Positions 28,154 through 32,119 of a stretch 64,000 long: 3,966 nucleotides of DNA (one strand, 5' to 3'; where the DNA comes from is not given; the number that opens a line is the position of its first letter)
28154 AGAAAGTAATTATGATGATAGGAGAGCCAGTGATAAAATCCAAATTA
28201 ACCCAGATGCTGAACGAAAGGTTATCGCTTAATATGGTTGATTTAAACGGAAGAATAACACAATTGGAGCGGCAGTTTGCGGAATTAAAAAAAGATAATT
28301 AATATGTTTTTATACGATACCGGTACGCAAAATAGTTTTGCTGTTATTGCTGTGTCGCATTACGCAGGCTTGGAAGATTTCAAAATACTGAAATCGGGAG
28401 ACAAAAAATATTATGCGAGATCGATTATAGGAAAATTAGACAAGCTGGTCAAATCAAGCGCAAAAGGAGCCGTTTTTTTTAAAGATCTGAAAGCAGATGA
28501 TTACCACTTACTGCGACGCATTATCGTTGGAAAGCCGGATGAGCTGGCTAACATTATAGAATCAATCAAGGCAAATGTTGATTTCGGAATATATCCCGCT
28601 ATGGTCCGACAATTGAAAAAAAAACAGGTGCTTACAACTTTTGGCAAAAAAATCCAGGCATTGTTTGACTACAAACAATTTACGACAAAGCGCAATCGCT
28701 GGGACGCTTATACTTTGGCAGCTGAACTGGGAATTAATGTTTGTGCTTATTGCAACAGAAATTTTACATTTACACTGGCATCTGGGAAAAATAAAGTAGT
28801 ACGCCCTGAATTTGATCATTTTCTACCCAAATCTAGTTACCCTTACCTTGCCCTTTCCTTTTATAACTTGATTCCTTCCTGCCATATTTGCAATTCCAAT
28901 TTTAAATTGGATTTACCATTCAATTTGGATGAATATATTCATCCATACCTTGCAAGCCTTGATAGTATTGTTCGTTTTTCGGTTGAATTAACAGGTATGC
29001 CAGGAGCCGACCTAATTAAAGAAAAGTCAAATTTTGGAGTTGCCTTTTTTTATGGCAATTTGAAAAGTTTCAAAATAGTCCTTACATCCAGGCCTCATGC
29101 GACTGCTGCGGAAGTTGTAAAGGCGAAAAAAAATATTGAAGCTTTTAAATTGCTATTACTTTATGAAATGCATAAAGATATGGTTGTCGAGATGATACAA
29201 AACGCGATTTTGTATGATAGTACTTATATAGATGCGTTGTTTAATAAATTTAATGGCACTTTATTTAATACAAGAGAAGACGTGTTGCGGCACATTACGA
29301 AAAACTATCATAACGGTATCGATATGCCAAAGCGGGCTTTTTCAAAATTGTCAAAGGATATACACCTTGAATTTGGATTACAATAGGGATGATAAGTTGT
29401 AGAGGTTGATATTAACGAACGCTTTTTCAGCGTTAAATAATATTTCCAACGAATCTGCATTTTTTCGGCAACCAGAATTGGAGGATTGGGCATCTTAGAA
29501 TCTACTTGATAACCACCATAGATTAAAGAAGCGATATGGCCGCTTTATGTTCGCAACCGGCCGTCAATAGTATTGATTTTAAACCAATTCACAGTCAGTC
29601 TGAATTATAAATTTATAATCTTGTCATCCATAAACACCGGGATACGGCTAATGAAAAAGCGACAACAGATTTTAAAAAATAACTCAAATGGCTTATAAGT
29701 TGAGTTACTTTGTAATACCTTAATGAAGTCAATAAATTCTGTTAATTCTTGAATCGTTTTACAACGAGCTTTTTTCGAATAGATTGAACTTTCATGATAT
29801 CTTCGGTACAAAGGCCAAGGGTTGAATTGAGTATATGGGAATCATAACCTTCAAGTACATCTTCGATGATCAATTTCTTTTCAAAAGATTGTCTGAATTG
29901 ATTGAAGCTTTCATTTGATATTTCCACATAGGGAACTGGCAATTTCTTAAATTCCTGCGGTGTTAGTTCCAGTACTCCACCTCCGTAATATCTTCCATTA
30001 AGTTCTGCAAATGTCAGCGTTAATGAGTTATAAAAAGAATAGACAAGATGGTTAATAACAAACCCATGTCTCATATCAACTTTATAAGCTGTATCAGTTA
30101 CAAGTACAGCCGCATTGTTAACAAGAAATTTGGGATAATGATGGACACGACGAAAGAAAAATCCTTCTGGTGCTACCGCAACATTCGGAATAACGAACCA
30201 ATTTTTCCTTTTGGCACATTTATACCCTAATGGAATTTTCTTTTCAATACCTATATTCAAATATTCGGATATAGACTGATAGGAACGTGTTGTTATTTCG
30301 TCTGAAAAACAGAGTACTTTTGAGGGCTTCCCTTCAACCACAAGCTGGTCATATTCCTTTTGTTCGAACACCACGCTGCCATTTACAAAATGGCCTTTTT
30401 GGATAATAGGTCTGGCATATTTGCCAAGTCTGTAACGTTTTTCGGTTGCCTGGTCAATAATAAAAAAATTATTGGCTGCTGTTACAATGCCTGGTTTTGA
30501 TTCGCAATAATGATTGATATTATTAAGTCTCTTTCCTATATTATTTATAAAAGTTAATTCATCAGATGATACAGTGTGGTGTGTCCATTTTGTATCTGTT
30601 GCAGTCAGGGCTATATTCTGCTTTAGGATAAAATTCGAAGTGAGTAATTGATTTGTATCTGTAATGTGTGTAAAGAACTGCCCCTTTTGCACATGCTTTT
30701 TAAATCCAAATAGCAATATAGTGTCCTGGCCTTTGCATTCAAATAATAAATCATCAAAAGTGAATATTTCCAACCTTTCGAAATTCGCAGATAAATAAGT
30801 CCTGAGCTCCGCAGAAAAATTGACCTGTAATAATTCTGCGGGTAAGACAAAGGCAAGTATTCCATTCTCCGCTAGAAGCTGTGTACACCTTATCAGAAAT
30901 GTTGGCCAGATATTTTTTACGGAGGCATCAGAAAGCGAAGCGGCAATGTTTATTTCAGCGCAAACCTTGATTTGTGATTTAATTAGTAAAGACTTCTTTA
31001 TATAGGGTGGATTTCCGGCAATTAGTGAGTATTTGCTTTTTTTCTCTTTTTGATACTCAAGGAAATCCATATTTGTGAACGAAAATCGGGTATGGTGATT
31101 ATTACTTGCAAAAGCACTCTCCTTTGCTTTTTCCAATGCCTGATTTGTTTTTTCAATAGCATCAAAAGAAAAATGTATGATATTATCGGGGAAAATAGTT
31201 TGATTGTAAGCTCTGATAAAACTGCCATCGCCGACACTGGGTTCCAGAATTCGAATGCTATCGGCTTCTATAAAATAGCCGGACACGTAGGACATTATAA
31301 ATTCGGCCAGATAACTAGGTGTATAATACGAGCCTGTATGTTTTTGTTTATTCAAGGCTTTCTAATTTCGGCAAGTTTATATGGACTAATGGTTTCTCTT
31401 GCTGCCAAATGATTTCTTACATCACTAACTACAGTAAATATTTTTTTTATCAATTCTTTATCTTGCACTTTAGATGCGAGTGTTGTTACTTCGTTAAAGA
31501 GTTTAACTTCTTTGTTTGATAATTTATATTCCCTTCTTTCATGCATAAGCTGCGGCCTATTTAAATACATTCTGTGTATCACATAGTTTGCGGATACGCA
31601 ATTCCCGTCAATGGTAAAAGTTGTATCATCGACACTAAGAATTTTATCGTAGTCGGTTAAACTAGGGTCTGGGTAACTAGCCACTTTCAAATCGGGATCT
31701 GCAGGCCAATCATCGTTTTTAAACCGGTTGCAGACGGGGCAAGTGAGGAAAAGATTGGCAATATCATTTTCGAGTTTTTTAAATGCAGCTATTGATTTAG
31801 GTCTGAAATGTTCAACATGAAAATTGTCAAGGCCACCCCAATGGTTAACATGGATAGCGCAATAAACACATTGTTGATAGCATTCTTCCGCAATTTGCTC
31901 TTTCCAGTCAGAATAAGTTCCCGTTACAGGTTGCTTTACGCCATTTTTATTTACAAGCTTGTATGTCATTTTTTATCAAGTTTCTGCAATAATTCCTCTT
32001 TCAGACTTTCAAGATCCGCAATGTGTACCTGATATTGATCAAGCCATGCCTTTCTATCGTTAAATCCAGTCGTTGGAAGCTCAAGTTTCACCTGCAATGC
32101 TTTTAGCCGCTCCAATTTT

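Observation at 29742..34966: Four-gene operon wiring a GHKL-ATPase/histidine-kinase fusion and a receiver protein to a PtuB-like HNH nuclease and an N6-adenine methyltransferase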

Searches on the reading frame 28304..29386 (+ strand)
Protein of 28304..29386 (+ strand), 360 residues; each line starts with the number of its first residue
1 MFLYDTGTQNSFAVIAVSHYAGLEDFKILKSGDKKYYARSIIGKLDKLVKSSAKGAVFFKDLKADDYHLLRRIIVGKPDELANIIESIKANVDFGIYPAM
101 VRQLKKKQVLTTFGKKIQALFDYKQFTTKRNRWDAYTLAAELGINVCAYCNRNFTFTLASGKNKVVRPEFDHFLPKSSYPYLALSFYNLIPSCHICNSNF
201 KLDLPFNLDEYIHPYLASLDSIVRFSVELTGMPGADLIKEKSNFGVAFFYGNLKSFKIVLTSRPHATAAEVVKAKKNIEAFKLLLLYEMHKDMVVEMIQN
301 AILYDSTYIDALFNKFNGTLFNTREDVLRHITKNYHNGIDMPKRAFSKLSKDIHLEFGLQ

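Call 4: search_protein_families(library=pfam, proteins=[window:28304-29386:+], max_evalue=0.01)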
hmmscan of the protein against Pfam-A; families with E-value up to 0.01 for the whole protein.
window:28304-29386:+ (360 aa): 1 family
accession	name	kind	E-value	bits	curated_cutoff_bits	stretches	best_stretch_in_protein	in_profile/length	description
PF01844.29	HNH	-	0.00098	19.7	21.4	1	147-198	1-42/47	HNH endonuclease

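Call 5: search_protein_families(library=padloc, proteins=[window:28304-29386:+], max_evalue=0.01)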
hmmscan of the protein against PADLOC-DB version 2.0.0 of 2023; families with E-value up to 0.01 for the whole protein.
window:28304-29386:+ (360 aa): 62 families (the best 25 are shown)
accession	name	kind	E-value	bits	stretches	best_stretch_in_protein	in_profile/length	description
PDLC04743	PDC-M62B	-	1.9e-84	282.1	1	69-358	52-324/328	-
PDLC04741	PDC-M62B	-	2.4e-67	226.1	1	108-359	138-398/401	-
PDLC04742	PDC-M62B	-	1.1e-62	210.4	1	70-354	56-328/337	-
PDLC04740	PDC-M62B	-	1.9e-38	130.8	1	117-356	149-378/387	-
PDLC04247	PDC-M01B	-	4.1e-14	51.1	1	169-229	113-174/286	-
PDLC04248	PDC-M01B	-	1.2e-13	49.5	1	169-290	47-150/216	-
PDLC04259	PDC-M01B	-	6.6e-13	47.2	1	115-221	68-159/277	-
PDLC04264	PDC-M01B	-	7.7e-12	43.6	1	169-224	113-169/282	-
PDLC04251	PDC-M01B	-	9.1e-12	42.9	1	98-229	52-172/279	-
PDLC04265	PDC-M01B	-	1.8e-11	41.9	1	60-258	2-191/277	-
PDLC04256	PDC-M01B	-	1.7e-10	38.9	1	169-217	119-168/285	-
PDLC04270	PDC-M01B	-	1.1e-09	36.1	1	170-228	110-170/280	-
PDLC04252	PDC-M01B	-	3.5e-09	34.2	1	170-199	109-138/294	-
PDLC00337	PtuB1|PtuB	-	3.7e-09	34.8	1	146-225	58-128/216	Unknown function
PDLC04253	PDC-M01B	-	4.3e-09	34.1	1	169-216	118-166/366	-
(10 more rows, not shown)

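Call 6: search_protein_families(library=ncbifam, proteins=[window:28304-29386:+], max_evalue=0.01)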
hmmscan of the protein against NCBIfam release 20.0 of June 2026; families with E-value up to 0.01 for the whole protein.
window:28304-29386:+ (360 aa): 2 families
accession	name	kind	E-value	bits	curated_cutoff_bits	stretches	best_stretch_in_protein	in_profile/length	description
TIGR02646.1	TIGR02646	subfamily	9e-07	29.1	52.15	1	145-226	25-107/144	retron system putative HNH endonuclease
NF041761.1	PtuB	equivalog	7.6e-05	22.6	150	1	105-194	8-88/218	retron Ec78 anti-phage system effector HNH endonuclease PtuB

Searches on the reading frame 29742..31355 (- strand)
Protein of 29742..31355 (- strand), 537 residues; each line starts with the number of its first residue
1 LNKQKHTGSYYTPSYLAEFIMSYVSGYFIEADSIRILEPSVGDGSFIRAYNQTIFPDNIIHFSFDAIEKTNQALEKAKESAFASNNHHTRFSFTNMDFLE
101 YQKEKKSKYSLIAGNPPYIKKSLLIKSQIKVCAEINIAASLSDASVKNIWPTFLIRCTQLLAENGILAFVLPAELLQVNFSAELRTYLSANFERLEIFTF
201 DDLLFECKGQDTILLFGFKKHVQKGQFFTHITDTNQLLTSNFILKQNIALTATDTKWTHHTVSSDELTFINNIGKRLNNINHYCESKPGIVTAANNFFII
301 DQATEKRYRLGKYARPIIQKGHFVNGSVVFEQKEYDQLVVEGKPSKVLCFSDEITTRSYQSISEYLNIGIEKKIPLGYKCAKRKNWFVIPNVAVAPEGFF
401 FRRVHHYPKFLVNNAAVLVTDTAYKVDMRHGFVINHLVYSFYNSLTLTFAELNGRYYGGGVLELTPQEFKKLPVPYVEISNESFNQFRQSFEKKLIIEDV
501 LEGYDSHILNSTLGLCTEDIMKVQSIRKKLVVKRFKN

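Call 4: search_protein_families(library=pfam, proteins=[window:29742-31355:-], max_evalue=0.01)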
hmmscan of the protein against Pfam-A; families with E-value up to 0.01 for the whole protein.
window:29742-31355:- (537 aa): 3 families
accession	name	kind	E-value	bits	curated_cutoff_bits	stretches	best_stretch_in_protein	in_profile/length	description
PF22837.1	M_Eco57I_C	-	2.3e-35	122.8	27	1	254-532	3-278/283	Type II methyltransferase M.Eco57I, C-terminal domain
PF07669.17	Eco57I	-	1.4e-12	48.5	25.3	1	68-201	40-166/171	Eco57I restriction-modification methylase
PF02384.22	N6_Mtase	-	8.6e-10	38.9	20.4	1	2-239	20-251/311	N-6 DNA Methylase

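Call 5: search_protein_families(library=padloc, proteins=[window:29742-31355:-], max_evalue=0.01)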
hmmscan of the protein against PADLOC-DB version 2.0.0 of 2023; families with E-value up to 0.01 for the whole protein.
window:29742-31355:- (537 aa): 26 families (the best 25 are shown)
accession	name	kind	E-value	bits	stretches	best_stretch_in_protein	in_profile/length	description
PDLC03267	MTase_II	-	5.2e-135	449.4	1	2-536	8-537/539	Type II methyltransferase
PDLC03301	MTase_II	-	3.5e-37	126.3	1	3-481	70-541/604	Type II methyltransferase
PDLC03226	MTase_II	-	5.7e-23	79.4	1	2-235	11-255/579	Type II methyltransferase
PDLC03328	MTase_II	-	6.2e-17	59.3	1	5-474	29-502/587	Type II methyltransferase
PDLC03335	MTase_II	-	1.1e-16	58.6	1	2-307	74-389/607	Type II methyltransferase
PDLC03258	MTase_II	-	9e-15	52.7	1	3-188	18-172/366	Type II methyltransferase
PDLC03331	MTase_II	-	9e-15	52.3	1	4-471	26-485/541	Type II methyltransferase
PDLC03719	oMTase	-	1.3e-14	52.1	1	1-198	19-196/387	orphan methyltransferase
PDLC04134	mad2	-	7.7e-14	49.4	1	4-223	267-449/492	mads_2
PDLC03248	MTase_II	-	1.2e-13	48.7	1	3-285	5-257/521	Type II methyltransferase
PDLC03222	MTase_II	-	1.4e-12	45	1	5-480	130-585/602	Type II methyltransferase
PDLC03313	MTase_II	-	1.9e-12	44.5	1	4-194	19-226/563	Type II methyltransferase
PDLC03366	MTase_II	-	1e-11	42.3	1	2-474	17-486/568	Type II methyltransferase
PDLC03293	MTase_II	-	3.1e-11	40.7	1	3-209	12-199/427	Type II methyltransferase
PDLC03338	MTase_II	-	3.9e-11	40.4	1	5-260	127-391/604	Type II methyltransferase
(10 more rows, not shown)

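Call 6: search_protein_families(library=ncbifam, proteins=[window:29742-31355:-], max_evalue=0.01)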
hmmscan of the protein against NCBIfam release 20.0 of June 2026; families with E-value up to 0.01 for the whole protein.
window:29742-31355:- (537 aa): 6 families
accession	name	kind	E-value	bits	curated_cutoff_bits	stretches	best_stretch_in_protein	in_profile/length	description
TIGR02987.1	met_A_Alw26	exception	6.7e-13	48.2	353.5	1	5-197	1-222/523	Alw26I/Eco31I/Esp3I family type II restriction adenine-specific DNA-methyltransferase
NF047853.1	tRm6a37MtseTrmN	equivalog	7.4e-10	39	350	1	63-176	70-173/244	tRNA(1)(Val) (adenine(37)-N(6))-methyltransferase TrmN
TIGR03534.1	RF_mod_PrmC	equivalog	6.5e-06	25.8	199.1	1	60-131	111-179/253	peptide chain release factor N(5)-glutamine methyltransferase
NF033452.1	BREX_1_MTaseX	exception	1.6e-05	22.9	500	1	70-209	469-603/1210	BREX-1 system adenine-specific DNA-methyltransferase PglX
TIGR03533.1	L3_gln_methyl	equivalog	8.6e-05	22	229.7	1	14-168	103-248/284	50S ribosomal protein L3 N(5)-glutamine methyltransferase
TIGR00536.1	hemK_fam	subfamily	0.00024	20.3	115.5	1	61-167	138-240/286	HemK family protein methyltransferase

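Call 57: search_solved_structures(query=window:29742-31355:-, max_evalue=0.01)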
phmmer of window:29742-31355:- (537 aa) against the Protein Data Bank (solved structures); distinct sequences matched with E-value up to 0.01: 5.
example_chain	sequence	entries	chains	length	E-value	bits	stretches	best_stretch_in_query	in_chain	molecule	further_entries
7qw5_A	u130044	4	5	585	5.2e-16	61.9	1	2-223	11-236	Modification methylase BseCI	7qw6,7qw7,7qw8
2ibs_A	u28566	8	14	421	0.00064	22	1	96-198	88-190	Modification methylase TaqI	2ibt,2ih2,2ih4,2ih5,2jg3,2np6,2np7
1aqj_A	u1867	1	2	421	0.00065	21.9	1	96-199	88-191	ADENINE-N6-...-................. TAQI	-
1aqi_A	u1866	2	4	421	0.00066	21.9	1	96-199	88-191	ADENINE-N6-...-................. TAQI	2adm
1g38_A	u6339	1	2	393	0.0011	21.2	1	97-198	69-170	MODIFICATION METHYLASE TAQI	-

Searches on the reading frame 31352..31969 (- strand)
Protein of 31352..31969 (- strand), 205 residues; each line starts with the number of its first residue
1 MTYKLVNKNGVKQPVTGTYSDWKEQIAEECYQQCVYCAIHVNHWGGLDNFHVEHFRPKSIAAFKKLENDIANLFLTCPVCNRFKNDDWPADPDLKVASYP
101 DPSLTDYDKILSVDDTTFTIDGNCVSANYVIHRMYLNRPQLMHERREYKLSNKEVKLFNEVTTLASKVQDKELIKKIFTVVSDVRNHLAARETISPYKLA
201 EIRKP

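Call 4: search_protein_families(library=pfam, proteins=[window:31352-31969:-], max_evalue=0.01)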
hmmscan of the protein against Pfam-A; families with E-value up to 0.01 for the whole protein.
window:31352-31969:- (205 aa): 1 family
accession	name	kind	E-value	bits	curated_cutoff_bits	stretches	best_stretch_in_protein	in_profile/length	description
PF01844.29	HNH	-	1.8e-07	31.6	21.4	1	34-86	1-46/47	HNH endonuclease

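Call 5: search_protein_families(library=padloc, proteins=[window:31352-31969:-], max_evalue=0.01)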
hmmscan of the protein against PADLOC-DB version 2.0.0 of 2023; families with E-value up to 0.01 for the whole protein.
window:31352-31969:- (205 aa): 43 families (the best 25 are shown)
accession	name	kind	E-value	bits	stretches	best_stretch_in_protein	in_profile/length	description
PDLC00337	PtuB1|PtuB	-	2.5e-20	71.3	1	19-167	42-180/216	Unknown function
PDLC02924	HNH_I-A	-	2.6e-12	45.2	1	22-178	34-180/198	-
PDLC00292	PtuA1|PtuA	-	7.4e-12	42.4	1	21-190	48-236/726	AAA ATPase domain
PDLC00332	PtuB1|PtuB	-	3.2e-11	41.5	1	23-184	39-202/212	Unknown function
PDLC00315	PtuB1|PtuB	-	4.7e-10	37.6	1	7-105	5-94/227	Unknown function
PDLC00339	PtuB1|PtuB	-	7.3e-10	37.1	1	21-176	52-227/261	Unknown function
PDLC00324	PtuB1|PtuB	-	1.9e-09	35.6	1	24-78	35-83/209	Unknown function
PDLC00336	PtuB1|PtuB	-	4.7e-09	34.3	1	11-177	41-203/250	Unknown function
PDLC00342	PtuB1|PtuB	-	1.1e-08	32.8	1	22-192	38-196/247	Unknown function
PDLC00317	PtuB1|PtuB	-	4.9e-08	31.1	1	31-191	59-212/244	Unknown function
PDLC00349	PtuB1|PtuB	-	3.1e-07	28.6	1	17-77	35-99/260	Unknown function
PDLC00346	PtuB1|PtuB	-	5.5e-07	27.7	1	22-147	39-163/214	Unknown function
PDLC00314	PtuB1|PtuB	-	1e-06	27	1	19-78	34-87/156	Unknown function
PDLC00323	PtuB1|PtuB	-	1.3e-06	26.2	1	21-88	24-84/215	Unknown function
PDLC00330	PtuB1|PtuB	-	1.6e-06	26.2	1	14-87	36-112/271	Unknown function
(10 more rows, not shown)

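Call 6: search_protein_families(library=ncbifam, proteins=[window:31352-31969:-], max_evalue=0.01)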
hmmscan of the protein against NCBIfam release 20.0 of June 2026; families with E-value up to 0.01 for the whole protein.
window:31352-31969:- (205 aa): 2 families
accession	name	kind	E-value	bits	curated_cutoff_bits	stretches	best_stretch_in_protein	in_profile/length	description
TIGR02646.1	TIGR02646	subfamily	1.4e-06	28.5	52.15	1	22-78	15-65/144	retron system putative HNH endonuclease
NF041761.1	PtuB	equivalog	2.7e-06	27.4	150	1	21-79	35-88/218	retron Ec78 anti-phage system effector HNH endonuclease PtuB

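Call 56: search_solved_structures(query=window:31352-31969:-, max_evalue=1, show_alignments=1)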
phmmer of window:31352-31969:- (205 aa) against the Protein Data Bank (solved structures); distinct sequences matched with E-value up to 1: 4.
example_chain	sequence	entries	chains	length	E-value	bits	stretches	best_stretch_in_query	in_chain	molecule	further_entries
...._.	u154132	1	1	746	0.16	14.8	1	21-94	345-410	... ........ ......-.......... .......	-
8zq9_B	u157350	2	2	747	0.16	14.8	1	21-94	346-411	a protein | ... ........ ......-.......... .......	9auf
8w2s_A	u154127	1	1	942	0.22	14.4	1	22-94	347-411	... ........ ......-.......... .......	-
9lgi_A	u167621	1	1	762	0.24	14.3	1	23-93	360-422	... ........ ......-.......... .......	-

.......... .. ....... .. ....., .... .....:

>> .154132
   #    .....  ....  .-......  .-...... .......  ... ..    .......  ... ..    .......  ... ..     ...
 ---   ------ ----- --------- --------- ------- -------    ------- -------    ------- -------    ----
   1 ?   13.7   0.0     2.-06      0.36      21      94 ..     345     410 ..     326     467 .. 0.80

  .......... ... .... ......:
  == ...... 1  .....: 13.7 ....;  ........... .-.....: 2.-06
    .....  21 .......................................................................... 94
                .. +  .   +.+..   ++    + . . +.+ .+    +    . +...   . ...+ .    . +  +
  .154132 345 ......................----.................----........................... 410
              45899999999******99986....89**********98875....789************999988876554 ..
